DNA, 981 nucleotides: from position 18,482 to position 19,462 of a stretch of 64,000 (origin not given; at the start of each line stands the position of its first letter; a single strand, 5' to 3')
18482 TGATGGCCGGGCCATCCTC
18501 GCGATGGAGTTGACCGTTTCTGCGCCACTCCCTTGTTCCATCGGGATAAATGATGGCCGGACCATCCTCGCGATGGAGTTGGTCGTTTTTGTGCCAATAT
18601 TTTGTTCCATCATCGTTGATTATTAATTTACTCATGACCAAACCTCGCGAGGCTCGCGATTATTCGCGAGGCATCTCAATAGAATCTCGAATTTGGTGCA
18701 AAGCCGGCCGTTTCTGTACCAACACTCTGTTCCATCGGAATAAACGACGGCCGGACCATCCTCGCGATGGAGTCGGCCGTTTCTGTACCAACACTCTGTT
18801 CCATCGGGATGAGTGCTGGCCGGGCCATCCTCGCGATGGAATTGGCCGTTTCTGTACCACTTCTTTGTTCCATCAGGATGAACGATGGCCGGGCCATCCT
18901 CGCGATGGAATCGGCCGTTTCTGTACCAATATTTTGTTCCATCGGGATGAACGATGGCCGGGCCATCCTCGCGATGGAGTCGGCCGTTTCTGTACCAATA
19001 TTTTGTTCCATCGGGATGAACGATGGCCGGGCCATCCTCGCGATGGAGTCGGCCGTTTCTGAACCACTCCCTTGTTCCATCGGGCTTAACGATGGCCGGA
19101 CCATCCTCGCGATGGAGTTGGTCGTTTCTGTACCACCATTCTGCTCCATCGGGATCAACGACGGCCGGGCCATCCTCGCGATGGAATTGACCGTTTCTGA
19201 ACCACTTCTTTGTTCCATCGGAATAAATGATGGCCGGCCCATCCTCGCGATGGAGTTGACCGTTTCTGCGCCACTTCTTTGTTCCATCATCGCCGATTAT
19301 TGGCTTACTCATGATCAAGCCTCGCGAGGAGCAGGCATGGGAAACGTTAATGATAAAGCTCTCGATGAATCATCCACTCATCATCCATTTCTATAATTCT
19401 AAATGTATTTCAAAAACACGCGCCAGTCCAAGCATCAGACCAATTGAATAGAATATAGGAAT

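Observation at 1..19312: Six-member MORN-repeat gene family built from near-identical 69-nt units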

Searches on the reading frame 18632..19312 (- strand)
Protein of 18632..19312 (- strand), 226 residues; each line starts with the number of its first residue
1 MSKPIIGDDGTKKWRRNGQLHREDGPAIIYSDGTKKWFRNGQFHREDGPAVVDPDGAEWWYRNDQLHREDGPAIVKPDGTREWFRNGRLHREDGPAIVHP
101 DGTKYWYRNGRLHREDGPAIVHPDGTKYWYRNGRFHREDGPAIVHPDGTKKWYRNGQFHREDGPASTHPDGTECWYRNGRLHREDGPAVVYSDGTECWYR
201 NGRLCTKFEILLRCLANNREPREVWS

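Call 3: search_protein_families(library=pfam, proteins=[window:18632-19312:-], max_evalue=1)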
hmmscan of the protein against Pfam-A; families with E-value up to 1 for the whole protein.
window:18632-19312:- (226 aa): 10 families
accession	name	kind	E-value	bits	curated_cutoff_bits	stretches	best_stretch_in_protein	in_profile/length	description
PF20530.3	DUF6745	-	1.7e-17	63.9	27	3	178-213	63-99/206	Domain of unknown function (DUF6745)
PF22692.1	LlgE_F_G_D1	-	3.5e-11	43.5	27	1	120-149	10-39/64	Flagellar hook protein FlgE/F/G D1 domain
PF07202.18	Tcp10_C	-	6.4e-06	26.1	36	0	143-152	7-16/35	T-complex protein 10 C-terminus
PF19135.5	DUF5818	-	0.0021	18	27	0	110-129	2-22/57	Protein of unknown function (DUF5818)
PF17567.7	DUF5473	-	0.0057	17.4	31.1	0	180-206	26-51/106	Family of unknown function (DUF5473)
PF09332.17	Mcm10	-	0.043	14.1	26.8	0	10-28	20-38/56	Mcm10, C-terminal zinc binding motif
PF07661.19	MORN_2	-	0.056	14.1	29.6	0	58-69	6-17/22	MORN repeat variant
PF22047.1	RecJ_C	-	0.065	14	30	0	42-61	29-48/110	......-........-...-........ exonuclease RecJ C-terminal domain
PF00756.26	Esterase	-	0.11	12.7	22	0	185-208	23-46/251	Putative esterase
PF09526.16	DUF2387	-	0.13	12.7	25.9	0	164-184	12-32/72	Probable metal-binding protein (DUF2387)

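Call 5: search_protein_families(library=phrogs, proteins=[window:18632-19312:-], max_evalue=0.01)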
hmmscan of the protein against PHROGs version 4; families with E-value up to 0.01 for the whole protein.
window:18632-19312:- (226 aa): 6 families
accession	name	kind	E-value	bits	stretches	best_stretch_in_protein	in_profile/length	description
phrog_36321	-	unknown function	4.4e-09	37.5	0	143-168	25-49/101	-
phrog_14557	-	unknown function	9.5e-09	35.9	0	146-157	22-33/38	-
phrog_29425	-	unknown function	4.5e-08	33.9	0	145-162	31-48/64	-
phrog_25600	-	unknown function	7.1e-05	23.7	0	79-119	10-48/121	-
phrog_10039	-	unknown function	0.00022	22.6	0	172-197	35-60/75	-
phrog_31813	-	unknown function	0.00054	20.1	0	178-205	228-255/378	-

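Call 6: search_protein_families(library=ncbifam, proteins=[window:18632-19312:-], max_evalue=0.1)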
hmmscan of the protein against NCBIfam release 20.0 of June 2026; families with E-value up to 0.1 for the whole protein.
window:18632-19312:- (226 aa): 3 families
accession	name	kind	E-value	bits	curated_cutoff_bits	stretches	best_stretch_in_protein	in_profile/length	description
TIGR02488.1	flgG_G_neg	equivalog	5.9e-06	26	252.75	0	120-149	103-132/259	flagellar basal-body rod protein FlgG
NF033495.1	phage_BC1881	hypoth_equivalog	0.00014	21.4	27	0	22-29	33-40/45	BC1881 family protein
NF004238.1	PRK05682.1-1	equivalog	0.003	16.9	400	0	29-57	91-119/414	flagellar hook protein FlgE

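Call 12: search_dna_similar(query=window:18632-19312:-, collection=phages, mode=protein, max_rows=30)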
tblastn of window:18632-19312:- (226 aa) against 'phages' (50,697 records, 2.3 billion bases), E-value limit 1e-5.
Records with a match: 5; places in all: 27; records where one place covers at least 80% of the query: 4.
Best place of each record, by identity: <60% 5.
By first word of the organism name: Celeribacter 2; Agrobacterium 2; uncultured 1.
By host as written in the record: Celeribacter sp. IMCC12053 2; Agrobacterium tumefaciens C58 2; - 1.
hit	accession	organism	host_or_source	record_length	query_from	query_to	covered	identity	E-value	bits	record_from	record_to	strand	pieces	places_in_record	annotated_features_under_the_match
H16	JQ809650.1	Celeribacter phage P12053L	Celeribacter sp. IMCC12053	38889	6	196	85%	52.2%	2e-16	247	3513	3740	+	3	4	hypothetical protein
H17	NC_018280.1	Celeribacter phage P12053L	Celeribacter sp. IMCC12053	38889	6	196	85%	52.2%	2e-16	247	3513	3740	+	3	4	hypothetical protein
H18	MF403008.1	Agrobacterium phage Atu_ph07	Agrobacterium tumefaciens C58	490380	9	214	91%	37.1%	2e-10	193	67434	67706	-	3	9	hypothetical protein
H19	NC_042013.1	Agrobacterium phage Atu_ph07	Agrobacterium tumefaciens C58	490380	9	214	91%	37.1%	2e-10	193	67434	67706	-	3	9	hypothetical protein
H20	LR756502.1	uncultured phage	metagenomic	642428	118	182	29%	42.4%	4e-6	53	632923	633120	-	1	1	record has no annotation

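Call 17: find_homologous_proteins(query=window:18635-19312:-, max_evalue=0.00001)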
Query window:18635-19312:- (226 aa): 7327 proteins with E <= 0.00001 among 8000 candidates; the best 120 are listed.
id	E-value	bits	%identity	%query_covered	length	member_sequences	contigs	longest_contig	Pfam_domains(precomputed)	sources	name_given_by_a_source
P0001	9.8e-88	312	61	76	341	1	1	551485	PF20530.4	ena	-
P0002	5.8e-83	296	38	88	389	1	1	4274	PF20530.4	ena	-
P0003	2.7e-82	294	41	89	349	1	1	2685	-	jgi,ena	-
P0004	2.0e-81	291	46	86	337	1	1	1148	PF20530.4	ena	-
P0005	5.2e-77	277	44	89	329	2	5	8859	PF20530.4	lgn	-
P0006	1.2e-76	276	50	86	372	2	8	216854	-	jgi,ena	jgi:hypothetical protein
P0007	1.6e-74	269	51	92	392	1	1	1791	-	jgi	jgi:hypothetical protein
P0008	1.7e-74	269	41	85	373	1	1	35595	PF20530.4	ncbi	-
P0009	2.0e-74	268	41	96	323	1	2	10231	-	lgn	-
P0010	3.2e-74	268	61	85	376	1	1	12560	PF20530.4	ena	-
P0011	5.5e-74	267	40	84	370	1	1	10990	-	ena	-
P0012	1.2e-72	263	46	88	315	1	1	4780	PF20530.4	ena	-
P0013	2.9e-72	261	44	81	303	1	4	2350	PF20530.4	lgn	-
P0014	3.4e-72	261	48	72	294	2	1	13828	-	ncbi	-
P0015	7.0e-72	260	42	87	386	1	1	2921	-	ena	-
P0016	1.4e-71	259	44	90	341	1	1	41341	PF20530.4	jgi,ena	jgi:hypothetical protein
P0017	2.1e-71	258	52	87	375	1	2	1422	PF20530.4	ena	-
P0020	6.0e-69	250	54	85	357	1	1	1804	PF20530.4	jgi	jgi:hypothetical protein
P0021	2.9e-68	248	45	88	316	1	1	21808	PF20530.4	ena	-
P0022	4.1e-68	248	44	89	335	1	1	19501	PF20530.4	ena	-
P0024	8.7e-68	247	57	50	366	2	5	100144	PF20530.4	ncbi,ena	-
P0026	1.5e-67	246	52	86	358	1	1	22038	PF20530.4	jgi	jgi:hypothetical protein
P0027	2.7e-67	245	46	90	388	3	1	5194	PF20530.4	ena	-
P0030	2.4e-66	242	48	85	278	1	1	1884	PF20530.4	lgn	-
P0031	6.2e-66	240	55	91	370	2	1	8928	PF20530.4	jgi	jgi:hypothetical protein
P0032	1.9e-65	239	53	77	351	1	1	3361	PF20530.4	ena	-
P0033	8.2e-65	237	38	89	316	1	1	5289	PF20530.4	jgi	-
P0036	1.7e-64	236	43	88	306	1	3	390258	PF20530.4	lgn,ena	-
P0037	2.1e-64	236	56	86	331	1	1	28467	PF20530.4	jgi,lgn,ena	-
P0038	3.2e-64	235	41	89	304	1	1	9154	PF20530.4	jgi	-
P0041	5.1e-64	234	50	85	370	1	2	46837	PF20530.4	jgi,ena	jgi:hypothetical protein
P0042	1.7e-63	232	40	96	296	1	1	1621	PF20530.4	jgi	-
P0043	2.1e-63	232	44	85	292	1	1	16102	PF20530.4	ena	-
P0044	4.5e-63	231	52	86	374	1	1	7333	PF20530.4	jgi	jgi:hypothetical protein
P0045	6.8e-63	231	42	91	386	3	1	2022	PF20530.4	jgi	jgi:hypothetical protein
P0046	7.4e-63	230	45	87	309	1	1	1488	PF20530.4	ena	-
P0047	3.7e-62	228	54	71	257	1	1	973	PF24703.3,PF20530.4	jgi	jgi:hypothetical protein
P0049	6.4e-62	227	52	88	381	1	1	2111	PF20530.4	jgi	jgi:hypothetical protein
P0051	4.5e-61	225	43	91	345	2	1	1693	PF20530.4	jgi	jgi:hypothetical protein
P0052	5.9e-61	224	40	90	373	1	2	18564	PF20530.4,PF07661.20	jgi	-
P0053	6.4e-61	224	51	88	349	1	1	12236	PF20530.4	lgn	-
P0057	3.0e-60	222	43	99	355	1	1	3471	PF20530.4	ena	-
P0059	4.0e-60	221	46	93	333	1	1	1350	PF20530.4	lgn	-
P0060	1.6e-59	220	50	85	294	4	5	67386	PF20530.4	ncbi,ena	-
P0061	2.0e-59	219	38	89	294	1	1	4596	PF20530.4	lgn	-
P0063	3.5e-59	218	45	99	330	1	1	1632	PF20530.4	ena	-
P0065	4.5e-59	218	48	82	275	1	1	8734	PF20530.4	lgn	-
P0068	1.2e-58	217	64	67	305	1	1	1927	PF24703.3,PF20530.4,PF07661.20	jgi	jgi:hypothetical protein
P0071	2.8e-58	215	47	77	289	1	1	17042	PF20530.4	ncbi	-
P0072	2.9e-58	215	41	86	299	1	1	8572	PF20530.4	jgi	-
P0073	3.7e-58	215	48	81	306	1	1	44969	PF20530.4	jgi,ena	jgi:hypothetical protein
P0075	9.8e-58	214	52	75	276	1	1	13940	PF20530.4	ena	-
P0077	1.2e-57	213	47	89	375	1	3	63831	PF20530.4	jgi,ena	jgi:hypothetical protein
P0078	1.5e-57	213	49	93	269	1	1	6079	PF20530.4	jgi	jgi:hypothetical protein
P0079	1.7e-57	213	47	83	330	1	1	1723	PF20530.4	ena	-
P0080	1.8e-57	213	44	83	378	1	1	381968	PF20530.4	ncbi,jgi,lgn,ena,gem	ncbi:MAG: hypothetical protein WC043_03685 [Pseudobdellovibrionaceae bacterium]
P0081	2.2e-57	212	45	80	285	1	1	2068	PF20530.4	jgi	jgi:hypothetical protein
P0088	8.6e-57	211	34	89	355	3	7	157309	PF20530.4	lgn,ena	-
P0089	9.9e-57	210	41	90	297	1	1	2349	PF20530.4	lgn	-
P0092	1.7e-56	210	49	85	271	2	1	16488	PF20530.4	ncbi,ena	-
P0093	2.4e-56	209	54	73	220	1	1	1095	PF20530.4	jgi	-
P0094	3.1e-56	209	49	88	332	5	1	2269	PF20530.4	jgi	jgi:antitoxin component YwqK of YwqJK toxin-antitoxin module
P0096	4.0e-56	208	48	80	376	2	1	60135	PF20530.4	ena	-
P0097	4.1e-56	208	49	88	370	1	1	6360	PF24703.3,PF20530.4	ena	-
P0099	1.6e-55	206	50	77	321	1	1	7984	PF20530.4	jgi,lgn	-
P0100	3.0e-55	205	41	93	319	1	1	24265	PF20530.4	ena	-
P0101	4.7e-55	205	43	87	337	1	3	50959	PF20530.4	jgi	jgi:hypothetical protein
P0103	1.0e-54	204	62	65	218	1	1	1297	PF20530.4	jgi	jgi:hypothetical protein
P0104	1.1e-54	204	55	74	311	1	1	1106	PF20530.4,PF00005.34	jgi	-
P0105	1.9e-54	203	38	86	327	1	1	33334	PF20530.4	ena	-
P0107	2.6e-54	202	46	76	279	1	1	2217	PF20530.4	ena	-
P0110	6.4e-54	201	54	68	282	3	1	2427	PF20530.4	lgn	-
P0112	8.3e-54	201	47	89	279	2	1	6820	PF20530.4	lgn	-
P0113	9.3e-54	201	56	72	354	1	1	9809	PF20530.4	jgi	-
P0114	1.2e-53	200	39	83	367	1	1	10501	PF20530.4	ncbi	-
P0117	1.7e-53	200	41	82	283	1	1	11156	PF20530.4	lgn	-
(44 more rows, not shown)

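Call 18: search_solved_structures(query=window:18635-19312:-, max_evalue=1, show_alignments=3)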
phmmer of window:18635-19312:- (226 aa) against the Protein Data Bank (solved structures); distinct sequences matched with E-value up to 1: 7.
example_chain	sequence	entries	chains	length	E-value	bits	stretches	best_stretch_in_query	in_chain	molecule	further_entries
8c50_A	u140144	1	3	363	7.5e-11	45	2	6-150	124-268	Curlin associated repeat-containing protein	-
6tje_A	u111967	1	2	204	5.9e-09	38.8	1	3-195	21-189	Cake5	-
7awz_A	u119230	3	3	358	9.2e-09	38.2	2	6-170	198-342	Scone-E | SconeE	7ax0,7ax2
6tjd_A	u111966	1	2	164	3.3e-07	33.1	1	31-195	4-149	Cake4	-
3hxj_A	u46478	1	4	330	1.2e-05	27.9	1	7-198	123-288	Pyrrolo-quinoline quinone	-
6tjc_A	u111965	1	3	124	3.9e-05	26.3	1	31-149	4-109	Cake3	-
6wup_A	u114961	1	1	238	0.87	12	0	50-104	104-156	Ancestral cyclohexadienyl dehydratase, AncCDT-5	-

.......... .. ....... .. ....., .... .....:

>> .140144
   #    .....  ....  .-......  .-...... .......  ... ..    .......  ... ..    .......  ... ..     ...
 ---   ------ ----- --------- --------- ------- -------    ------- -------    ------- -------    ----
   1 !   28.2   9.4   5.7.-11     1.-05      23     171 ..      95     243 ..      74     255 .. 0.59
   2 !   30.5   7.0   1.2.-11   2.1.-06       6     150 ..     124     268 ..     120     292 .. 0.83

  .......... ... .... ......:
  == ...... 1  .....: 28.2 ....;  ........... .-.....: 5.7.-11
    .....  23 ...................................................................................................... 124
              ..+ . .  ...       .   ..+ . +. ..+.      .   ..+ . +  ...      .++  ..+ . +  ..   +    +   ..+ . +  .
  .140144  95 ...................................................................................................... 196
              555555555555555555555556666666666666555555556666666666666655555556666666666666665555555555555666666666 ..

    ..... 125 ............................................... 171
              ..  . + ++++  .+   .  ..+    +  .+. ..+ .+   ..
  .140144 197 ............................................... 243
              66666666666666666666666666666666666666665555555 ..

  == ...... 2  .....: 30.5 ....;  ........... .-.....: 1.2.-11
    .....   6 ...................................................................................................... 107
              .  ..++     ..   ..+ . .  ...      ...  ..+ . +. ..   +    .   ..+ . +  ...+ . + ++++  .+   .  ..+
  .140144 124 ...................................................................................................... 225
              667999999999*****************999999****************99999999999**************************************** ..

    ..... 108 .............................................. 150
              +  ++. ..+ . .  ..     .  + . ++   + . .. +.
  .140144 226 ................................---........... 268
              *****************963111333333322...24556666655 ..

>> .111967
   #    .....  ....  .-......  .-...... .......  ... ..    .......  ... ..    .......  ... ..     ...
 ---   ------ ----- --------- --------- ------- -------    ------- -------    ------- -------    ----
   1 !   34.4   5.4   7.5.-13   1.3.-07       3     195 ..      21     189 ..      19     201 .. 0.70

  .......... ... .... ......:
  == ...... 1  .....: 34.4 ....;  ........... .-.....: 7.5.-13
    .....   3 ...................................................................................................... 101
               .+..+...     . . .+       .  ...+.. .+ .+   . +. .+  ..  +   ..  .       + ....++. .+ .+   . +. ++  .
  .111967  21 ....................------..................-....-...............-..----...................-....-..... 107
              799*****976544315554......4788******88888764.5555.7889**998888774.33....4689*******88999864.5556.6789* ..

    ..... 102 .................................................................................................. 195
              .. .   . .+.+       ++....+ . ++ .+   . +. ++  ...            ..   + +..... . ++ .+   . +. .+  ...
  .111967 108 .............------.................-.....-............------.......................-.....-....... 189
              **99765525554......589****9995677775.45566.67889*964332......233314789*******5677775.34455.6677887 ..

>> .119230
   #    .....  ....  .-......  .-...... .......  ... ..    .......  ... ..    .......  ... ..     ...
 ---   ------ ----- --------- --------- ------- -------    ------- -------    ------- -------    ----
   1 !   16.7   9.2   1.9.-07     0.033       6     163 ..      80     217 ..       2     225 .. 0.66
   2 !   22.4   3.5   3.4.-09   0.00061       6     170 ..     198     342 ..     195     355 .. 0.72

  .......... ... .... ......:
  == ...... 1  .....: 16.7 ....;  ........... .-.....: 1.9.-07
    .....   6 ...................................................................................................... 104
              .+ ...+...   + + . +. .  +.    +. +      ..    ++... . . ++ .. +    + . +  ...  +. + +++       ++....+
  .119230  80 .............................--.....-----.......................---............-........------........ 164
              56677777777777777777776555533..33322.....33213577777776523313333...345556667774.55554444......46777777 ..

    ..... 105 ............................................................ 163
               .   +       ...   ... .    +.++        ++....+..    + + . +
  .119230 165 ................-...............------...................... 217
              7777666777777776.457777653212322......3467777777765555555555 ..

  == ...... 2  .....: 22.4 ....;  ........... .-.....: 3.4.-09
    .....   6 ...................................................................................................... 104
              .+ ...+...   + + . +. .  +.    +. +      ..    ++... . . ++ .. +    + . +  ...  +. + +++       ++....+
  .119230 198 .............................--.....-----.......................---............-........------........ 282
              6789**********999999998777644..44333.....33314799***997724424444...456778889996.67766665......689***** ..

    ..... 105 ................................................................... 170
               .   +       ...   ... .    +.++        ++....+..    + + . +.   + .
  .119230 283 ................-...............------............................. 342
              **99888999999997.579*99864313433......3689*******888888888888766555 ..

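Call 19: find_encoding_contigs(protein=P0001, flank=10000, max_places=3)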
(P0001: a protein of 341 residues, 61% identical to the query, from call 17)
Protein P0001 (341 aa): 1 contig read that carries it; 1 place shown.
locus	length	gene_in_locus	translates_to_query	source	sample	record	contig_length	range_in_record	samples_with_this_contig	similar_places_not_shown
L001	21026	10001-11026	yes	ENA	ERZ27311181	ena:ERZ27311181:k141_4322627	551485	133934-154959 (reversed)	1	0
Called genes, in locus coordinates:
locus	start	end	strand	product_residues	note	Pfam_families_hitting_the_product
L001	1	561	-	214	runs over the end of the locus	-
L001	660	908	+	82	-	-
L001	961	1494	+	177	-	-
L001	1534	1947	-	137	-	-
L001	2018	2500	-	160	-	PF20530:DUF6745 (faint)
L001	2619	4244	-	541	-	PF20102:DUF6492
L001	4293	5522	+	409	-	-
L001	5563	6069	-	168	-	-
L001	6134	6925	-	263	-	PF09612:HtrL_YibB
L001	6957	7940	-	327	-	PF01073:3Beta_HSD, PF01370:Epimerase, PF02719:Polysacc_synt_2, PF04321:RmlD_sub_bind, PF07993:NAD_binding_4, PF16363:GDP_Man_Dehyd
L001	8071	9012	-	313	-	-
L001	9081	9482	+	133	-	-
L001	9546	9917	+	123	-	-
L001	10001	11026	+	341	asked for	PF20530:DUF6745 (faint)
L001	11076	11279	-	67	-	-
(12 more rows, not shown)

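Call 27: predict_structure(alignment_id=A1)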
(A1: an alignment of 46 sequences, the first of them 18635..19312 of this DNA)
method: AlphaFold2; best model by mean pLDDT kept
length: 226 residues; sequences in the alignment: 46
mean_pLDDT: 95.4   pTM: 0.86
mean pLDDT of the five models: 95.4, 95.4, 95.0, 94.2, 93.6
residues with pLDDT >= 90: 214; 70-90: 7; 50-70: 2; < 50: 3
segments of 3 or more residues with pLDDT < 50: 224-226
pLDDT, mean of each block of 10 residues (from residue 1): 91 97 96 98 96 98 97 98 98 97 98 97 98 97 98 97 96 98 96 98 96 89 55
secondary structure, 60 per line:
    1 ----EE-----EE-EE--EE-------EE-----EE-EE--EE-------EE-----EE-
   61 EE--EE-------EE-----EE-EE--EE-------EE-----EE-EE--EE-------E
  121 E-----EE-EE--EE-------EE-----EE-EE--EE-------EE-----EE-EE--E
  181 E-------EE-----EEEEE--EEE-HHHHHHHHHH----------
elements in order: E196-200 E203-205 H207-216

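Call 30: fold_search(model_id=the predicted structure, library=pdb)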
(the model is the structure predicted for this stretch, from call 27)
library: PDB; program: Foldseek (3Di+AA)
matches with E <= 10: 102; with E <= 0.001: 26
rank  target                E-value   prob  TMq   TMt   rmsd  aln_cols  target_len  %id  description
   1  6t68_A                1.3e-09  1.00  0.46  0.51   7.3       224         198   17  Crystal structure of Trypanosoma brucei Morn1 (released 2020-11-18)
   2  6t69                  7.3e-09  1.00  0.47  0.51   6.2       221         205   18  Crystal structure of Toxoplasma gondii Morn1(V shape) (released 2020-11-18)
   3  6t4r_CCC              7.7e-09  1.00  0.49  0.51   5.8       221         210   18  Crystal structure of Trypanosoma brucei Morn1 (released 2020-11-18)
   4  6t4r_AAA              1.8e-08  1.00  0.47  0.50   6.0       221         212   18  Crystal structure of Trypanosoma brucei Morn1 (released 2020-11-18)
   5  6t6q_BBB              5.2e-08  1.00  0.49  0.52   5.6       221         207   18  Crystal structure of Toxoplasma gondii Morn1 (extended conformation). (released 2020-11-18)
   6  6t68_B                6.6e-08  1.00  0.45  0.49   5.5       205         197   19  Crystal structure of Trypanosoma brucei Morn1 (released 2020-11-18)
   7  6t6q_AAA              8.2e-08  1.00  0.49  0.52   5.6       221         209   19  Crystal structure of Toxoplasma gondii Morn1 (extended conformation). (released 2020-11-18)
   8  7rxe                  3.4e-07  1.00  0.47  0.37   7.4       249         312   17  Crystal structure of junctophilin-2 (released 2022-02-23)
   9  7rw4                  3.6e-07  1.00  0.46  0.35   6.9       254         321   16  Crystal structure of junctophilin-1 (released 2022-02-23)
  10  6t4d                  4.2e-07  1.00  0.44  0.48   6.4       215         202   16  Crystal structure of Plasmodium falciparum Morn1 (released 2020-11-18)
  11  7rxq_A                1.5e-06  1.00  0.47  0.41   5.7       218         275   17  Crystal structure of junctophilin-2 in complex with a CaV1.1 peptide (released 2022-02-23)
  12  7jr9_E                3.7e-05  1.00  0.38  0.45   9.5       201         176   17  Chlamydomonas reinhardtii radial spoke minimal head complex (released 2020-12-16)
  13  7dmp_A                6.8e-05  1.00  0.30  0.35   9.2       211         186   16  Mouse radial spoke complex (released 2021-07-21)
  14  6jle_A                1.0e-04  1.00  0.30  0.43   6.8       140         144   22  Crystal structure of MORN4/Myo3a complex (released 2019-07-24)
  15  7sqc_V1               1.3e-04  1.00  0.45  0.51   7.1       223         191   16  Ciliary C1 central pair apparatus isolated from Chlamydomonas reinhardtii (released 2022-04-13)
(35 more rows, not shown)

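Call 32: find_encoding_contigs(protein=window:18632-19312:-, flank=10000, max_places=10)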
Protein window:18632-19312:- (226 aa): no gene with exactly this product is on record in the collection.

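Call 40: get_annotated_region(hit=H16, flank=4000)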
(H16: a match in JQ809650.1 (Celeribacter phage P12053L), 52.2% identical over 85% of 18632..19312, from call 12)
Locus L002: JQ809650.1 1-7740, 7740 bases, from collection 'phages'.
description: Celeribacter phage P12053L, complete genome.
organism: Celeribacter phage P12053L (NCBI taxid 1197951)
taxonomy: Viruses; Duplodnaviria; Heunggongvirae; Uroviricota; Caudoviricetes; Zobellviridae; Cobavirinae; Siovirus; Siovirus coreense
host: Celeribacter sp. IMCC12053; source: seawater; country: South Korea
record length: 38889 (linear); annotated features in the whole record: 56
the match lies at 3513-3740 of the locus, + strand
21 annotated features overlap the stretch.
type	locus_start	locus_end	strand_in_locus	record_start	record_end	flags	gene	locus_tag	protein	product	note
CDS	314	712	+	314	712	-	-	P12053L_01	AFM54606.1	hypothetical protein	-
CDS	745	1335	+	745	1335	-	-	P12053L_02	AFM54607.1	hypothetical protein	-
CDS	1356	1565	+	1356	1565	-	-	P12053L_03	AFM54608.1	hypothetical protein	containing helix-turn-helix domain; PF14090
CDS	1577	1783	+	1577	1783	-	-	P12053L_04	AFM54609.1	hypothetical protein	-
CDS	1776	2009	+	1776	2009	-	-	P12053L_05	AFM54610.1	hypothetical protein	-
CDS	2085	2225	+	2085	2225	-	-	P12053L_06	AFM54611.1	hypothetical protein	-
CDS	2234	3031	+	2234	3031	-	-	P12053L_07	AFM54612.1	thymidylate synthase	ThyX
CDS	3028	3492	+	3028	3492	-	-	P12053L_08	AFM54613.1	hypothetical protein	-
CDS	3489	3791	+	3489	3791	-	-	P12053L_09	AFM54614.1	hypothetical protein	-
CDS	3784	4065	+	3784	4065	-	-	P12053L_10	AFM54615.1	hypothetical protein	-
CDS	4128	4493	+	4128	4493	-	-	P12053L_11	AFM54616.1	hypothetical protein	-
CDS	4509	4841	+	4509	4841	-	-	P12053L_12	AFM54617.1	hypothetical protein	-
CDS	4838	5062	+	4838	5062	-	-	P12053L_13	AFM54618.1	hypothetical protein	-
CDS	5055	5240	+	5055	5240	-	-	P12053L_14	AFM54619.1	hypothetical protein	-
CDS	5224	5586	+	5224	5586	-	-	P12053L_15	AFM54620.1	hypothetical protein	-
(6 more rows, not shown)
